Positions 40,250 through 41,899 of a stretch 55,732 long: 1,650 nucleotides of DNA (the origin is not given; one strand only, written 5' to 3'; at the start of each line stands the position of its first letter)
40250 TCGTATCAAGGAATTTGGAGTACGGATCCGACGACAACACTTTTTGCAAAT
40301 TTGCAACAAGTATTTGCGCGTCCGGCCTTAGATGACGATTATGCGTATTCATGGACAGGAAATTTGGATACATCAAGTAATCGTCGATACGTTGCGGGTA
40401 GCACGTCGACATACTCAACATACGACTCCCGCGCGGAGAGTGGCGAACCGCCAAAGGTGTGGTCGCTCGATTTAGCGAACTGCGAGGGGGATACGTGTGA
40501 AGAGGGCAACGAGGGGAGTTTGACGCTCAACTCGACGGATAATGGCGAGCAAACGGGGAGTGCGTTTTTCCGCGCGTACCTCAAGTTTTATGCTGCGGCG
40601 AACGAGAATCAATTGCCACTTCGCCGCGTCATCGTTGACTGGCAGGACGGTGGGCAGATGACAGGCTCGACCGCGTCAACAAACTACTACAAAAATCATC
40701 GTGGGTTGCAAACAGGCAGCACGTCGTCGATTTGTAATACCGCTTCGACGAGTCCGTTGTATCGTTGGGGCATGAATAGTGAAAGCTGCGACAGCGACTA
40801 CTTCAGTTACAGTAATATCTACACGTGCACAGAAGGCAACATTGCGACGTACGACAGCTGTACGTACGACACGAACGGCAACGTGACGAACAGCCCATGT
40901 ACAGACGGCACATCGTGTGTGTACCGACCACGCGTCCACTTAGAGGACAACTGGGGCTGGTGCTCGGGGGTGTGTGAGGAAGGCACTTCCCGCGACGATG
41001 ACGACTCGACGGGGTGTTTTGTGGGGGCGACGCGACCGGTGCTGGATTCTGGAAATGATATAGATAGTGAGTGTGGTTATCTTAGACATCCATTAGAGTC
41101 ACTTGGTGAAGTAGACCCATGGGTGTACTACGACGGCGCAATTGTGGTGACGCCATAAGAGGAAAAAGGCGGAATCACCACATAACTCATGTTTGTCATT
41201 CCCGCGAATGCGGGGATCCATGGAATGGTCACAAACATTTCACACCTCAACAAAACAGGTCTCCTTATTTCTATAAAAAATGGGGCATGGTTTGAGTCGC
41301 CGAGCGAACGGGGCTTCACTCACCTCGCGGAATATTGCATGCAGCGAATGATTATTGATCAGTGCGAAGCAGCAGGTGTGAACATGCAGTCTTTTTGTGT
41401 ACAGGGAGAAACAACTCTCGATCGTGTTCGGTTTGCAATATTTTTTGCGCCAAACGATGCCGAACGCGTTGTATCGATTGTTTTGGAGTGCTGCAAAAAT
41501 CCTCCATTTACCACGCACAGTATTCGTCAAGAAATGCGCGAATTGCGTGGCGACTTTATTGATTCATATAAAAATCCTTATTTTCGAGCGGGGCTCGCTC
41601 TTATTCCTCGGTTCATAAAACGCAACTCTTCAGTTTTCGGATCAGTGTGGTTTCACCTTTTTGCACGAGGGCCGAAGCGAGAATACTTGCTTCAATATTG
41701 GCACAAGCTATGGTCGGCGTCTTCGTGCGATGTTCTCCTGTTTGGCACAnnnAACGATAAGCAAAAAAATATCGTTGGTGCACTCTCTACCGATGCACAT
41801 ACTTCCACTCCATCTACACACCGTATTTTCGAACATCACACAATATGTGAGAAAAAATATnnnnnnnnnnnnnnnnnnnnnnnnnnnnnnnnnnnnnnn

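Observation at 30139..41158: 3,412-aa secreted Cys-rich giant protein plus a TSP3-repeat partner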

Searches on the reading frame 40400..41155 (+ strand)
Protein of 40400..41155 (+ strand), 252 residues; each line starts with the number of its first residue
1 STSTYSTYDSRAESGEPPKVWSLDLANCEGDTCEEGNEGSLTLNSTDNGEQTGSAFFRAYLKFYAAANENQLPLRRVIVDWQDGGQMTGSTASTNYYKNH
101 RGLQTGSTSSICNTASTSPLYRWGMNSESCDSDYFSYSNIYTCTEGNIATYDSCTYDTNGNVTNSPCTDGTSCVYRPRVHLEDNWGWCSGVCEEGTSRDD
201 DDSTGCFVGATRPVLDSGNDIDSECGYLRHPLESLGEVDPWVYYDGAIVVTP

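Call 62: search_protein_families(library=pfam, proteins=[window:40430-41155:+], max_evalue=10)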
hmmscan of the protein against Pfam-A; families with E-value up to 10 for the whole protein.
window:40430-41155:+ (242 aa): 0 families

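Call 79: find_homologous_proteins(query=window:40400-41155:+, max_evalue=0.001)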
Query window:40400-41155:+ (252 aa): 5 proteins with E <= 0.001 among 195 candidates.
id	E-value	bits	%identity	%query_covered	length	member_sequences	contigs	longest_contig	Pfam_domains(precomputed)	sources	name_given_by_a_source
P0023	8.0e-65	237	49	97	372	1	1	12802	-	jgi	jgi:hypothetical protein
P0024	3.5e-63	232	51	87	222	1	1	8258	-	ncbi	ncbi:MAG: hypothetical protein AAB839_01595, partial [Patescibacteria group bacterium]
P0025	2.4e-62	229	47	100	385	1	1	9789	-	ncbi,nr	ncbi:MAG: hypothetical protein QG626_640, partial [Patescibacteria group bacterium]|nr:hypothetical 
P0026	1.1e-46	178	41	96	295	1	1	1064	-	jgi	jgi:hypothetical protein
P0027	3.2e-41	160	40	88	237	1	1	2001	-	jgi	jgi:hypothetical protein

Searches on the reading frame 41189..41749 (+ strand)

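Call 6: search_protein_families(library=pfam, proteins=[window:41189-41749:+], max_evalue=0.1)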
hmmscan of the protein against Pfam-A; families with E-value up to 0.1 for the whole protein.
window:41189-41749:+ (187 aa): 2 families
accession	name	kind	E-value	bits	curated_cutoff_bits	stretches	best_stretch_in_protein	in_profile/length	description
PF00675.25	Peptidase_M16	-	0.013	15.9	22.3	1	26-117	16-110/149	Insulinase (Peptidase family M16)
PF04236.20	Transp_Tc5_C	-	0.062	14.1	27.4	0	35-69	6-40/63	Tc5 transposase C-terminal domain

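Call 16: search_protein_families(library=ncbifam, proteins=[window:41189-41749:+], max_evalue=0.1)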
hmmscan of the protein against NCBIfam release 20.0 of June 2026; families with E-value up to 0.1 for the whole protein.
window:41189-41749:+ (187 aa): 0 families
